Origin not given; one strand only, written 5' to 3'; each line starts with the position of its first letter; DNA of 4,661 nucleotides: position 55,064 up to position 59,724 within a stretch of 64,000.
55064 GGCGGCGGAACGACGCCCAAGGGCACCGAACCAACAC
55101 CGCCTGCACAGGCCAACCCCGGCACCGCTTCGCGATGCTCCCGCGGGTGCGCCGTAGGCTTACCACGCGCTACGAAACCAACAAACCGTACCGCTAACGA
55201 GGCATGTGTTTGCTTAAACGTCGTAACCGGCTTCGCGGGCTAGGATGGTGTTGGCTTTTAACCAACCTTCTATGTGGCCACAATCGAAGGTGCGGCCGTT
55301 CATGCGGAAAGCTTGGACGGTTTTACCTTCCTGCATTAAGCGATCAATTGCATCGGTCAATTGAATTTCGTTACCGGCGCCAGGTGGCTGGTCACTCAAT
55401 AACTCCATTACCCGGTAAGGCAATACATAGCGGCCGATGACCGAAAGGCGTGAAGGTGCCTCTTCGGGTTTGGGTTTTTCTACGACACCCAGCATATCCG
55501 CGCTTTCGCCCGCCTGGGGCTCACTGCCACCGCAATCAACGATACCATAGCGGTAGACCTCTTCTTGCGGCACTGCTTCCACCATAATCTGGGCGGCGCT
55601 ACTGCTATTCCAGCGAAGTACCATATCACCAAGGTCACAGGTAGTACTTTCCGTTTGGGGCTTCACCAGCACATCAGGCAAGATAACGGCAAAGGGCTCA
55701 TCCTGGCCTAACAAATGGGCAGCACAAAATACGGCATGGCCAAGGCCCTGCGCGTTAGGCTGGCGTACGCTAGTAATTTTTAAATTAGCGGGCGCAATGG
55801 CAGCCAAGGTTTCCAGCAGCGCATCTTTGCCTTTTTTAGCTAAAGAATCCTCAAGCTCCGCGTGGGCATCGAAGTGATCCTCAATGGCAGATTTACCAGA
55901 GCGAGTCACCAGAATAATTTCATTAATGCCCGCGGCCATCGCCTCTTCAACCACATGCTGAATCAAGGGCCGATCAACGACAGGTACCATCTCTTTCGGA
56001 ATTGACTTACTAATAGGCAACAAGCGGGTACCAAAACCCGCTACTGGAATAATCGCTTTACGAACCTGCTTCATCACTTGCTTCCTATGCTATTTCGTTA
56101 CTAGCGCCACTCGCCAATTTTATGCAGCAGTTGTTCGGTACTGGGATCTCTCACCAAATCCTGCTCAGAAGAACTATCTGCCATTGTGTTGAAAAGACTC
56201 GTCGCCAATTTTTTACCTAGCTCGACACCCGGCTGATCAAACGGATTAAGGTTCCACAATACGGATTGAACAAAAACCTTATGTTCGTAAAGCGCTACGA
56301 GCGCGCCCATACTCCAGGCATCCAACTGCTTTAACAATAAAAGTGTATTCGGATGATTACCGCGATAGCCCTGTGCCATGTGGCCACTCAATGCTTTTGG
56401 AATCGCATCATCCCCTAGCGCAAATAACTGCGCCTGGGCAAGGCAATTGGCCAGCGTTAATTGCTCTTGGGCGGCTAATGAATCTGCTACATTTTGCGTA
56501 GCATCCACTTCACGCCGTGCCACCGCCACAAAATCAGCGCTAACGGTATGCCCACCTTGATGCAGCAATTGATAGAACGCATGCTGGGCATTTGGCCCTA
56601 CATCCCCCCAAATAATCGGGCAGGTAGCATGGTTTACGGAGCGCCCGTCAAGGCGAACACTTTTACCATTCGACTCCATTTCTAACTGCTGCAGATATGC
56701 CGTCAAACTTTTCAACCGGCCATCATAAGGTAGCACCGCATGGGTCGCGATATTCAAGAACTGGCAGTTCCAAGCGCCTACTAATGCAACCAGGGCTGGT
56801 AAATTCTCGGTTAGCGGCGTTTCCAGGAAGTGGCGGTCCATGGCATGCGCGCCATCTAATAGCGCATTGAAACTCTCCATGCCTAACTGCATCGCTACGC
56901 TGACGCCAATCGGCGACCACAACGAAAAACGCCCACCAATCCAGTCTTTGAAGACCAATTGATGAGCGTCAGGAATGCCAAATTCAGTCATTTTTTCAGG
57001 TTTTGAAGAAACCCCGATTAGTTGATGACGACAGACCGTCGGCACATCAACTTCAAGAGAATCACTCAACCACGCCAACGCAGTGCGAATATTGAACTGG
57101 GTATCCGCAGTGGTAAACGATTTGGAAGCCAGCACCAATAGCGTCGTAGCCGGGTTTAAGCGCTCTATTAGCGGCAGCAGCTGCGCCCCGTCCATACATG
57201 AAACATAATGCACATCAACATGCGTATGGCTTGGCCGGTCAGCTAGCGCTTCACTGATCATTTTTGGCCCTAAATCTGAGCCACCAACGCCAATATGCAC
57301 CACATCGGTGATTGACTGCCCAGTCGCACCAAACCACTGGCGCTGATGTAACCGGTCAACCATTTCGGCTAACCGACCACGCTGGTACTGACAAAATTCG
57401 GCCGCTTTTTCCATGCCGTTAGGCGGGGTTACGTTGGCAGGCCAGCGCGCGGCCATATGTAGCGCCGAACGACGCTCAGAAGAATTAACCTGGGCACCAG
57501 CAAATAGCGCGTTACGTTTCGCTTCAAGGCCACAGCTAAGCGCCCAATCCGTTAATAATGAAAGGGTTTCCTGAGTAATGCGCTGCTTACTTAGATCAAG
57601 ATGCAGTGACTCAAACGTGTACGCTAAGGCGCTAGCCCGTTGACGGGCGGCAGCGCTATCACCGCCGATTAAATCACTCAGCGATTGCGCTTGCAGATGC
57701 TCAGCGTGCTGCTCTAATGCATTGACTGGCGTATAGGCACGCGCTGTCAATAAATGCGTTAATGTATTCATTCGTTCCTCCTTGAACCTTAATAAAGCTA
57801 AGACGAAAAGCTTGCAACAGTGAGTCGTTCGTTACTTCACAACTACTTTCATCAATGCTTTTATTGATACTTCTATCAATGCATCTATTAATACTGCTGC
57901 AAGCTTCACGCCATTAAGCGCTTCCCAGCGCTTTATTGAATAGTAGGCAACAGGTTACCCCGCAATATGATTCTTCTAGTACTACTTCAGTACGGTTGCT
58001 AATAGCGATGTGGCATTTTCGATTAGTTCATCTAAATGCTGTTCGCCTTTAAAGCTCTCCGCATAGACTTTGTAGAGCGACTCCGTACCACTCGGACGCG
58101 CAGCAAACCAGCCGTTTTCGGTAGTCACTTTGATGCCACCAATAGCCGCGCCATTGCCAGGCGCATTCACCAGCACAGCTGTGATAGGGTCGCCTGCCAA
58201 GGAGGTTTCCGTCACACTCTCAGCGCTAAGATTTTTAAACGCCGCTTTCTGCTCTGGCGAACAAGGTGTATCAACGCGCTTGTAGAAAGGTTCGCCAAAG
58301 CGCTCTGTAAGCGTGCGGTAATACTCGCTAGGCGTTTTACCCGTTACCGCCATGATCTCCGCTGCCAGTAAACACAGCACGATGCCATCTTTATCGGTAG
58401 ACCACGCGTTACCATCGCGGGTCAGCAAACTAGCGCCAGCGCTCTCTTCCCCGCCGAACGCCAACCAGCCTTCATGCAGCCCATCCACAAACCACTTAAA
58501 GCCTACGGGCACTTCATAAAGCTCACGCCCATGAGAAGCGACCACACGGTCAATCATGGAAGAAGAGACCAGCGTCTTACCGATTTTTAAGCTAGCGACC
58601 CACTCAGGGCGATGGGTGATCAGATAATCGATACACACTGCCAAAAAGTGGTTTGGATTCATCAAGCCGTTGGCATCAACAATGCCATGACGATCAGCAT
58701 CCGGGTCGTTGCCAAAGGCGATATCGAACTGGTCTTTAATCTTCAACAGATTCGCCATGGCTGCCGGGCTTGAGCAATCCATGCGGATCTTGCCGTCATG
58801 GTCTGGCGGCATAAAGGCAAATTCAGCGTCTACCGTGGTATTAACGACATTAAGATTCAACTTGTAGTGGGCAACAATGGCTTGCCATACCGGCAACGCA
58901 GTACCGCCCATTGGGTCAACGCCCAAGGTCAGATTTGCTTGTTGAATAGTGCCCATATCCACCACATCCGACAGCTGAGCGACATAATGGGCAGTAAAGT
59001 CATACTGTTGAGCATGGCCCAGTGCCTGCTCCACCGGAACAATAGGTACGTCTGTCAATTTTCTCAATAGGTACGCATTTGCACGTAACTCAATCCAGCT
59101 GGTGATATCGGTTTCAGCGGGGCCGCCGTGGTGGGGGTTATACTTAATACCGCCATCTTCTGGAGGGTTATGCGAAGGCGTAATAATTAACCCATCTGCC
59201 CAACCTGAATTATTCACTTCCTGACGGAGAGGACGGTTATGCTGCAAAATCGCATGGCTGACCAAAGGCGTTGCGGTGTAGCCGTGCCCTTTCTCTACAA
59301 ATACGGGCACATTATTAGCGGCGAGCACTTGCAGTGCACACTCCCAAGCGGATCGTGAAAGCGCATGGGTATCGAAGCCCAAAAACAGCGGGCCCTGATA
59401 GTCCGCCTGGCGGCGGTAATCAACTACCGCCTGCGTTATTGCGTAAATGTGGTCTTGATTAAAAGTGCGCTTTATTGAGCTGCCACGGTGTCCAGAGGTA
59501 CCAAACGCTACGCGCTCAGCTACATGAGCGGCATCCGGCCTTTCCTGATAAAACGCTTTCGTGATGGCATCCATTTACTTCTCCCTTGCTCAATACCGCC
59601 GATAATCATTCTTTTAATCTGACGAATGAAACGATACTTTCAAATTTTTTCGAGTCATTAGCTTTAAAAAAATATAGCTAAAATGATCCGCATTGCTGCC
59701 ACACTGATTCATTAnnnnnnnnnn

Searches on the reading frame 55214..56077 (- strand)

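Call 48: search_protein_families(library=pfam, proteins=[window:55214-56077:-], max_evalue=0.00001)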
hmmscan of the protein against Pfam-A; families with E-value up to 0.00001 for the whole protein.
window:55214-56077:- (287 aa): 2 families
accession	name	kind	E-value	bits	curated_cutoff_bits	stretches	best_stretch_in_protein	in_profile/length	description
PF00483.29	NTP_transferase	-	9.5e-31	107.7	21.2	1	7-279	1-242/245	Nucleotidyl transferase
PF12804.13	NTP_transf_3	-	3.3e-06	27.8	27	0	8-136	1-96/160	MobA-like NTP transferase domain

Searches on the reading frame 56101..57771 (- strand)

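Call 48: search_protein_families(library=pfam, proteins=[window:56101-57771:-], max_evalue=0.00001)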
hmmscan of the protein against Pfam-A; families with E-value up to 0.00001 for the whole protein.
window:56101-57771:- (556 aa): 1 family
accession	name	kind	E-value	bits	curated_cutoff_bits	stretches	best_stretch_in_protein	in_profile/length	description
PF00342.24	PGI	-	2.3e-147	492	22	1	59-548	1-485/486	Phosphoglucose isomerase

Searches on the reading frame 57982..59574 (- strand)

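Call 48: search_protein_families(library=pfam, proteins=[window:57982-59574:-], max_evalue=0.00001)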
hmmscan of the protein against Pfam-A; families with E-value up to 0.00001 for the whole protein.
window:57982-59574:- (530 aa): 4 families
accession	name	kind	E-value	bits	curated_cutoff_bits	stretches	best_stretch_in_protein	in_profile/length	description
PF02878.22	PGM_PMM_I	-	1.3e-29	103.1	22.5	1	22-167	2-133/138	Phosphoglucomutase/phosphomannomutase, alpha/beta/alpha domain I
PF02880.22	PGM_PMM_III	-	1.7e-29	102.7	20.7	1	306-425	1-114/115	Phosphoglucomutase/phosphomannomutase, alpha/beta/alpha domain III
PF02879.22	PGM_PMM_II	-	4.6e-13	50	29.3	1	196-303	2-103/103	Phosphoglucomutase/phosphomannomutase, alpha/beta/alpha domain II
PF00408.26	PGM_PMM_IV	-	6.5e-07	29.8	23.1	1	475-518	20-62/68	Phosphoglucomutase/phosphomannomutase, C-terminal domain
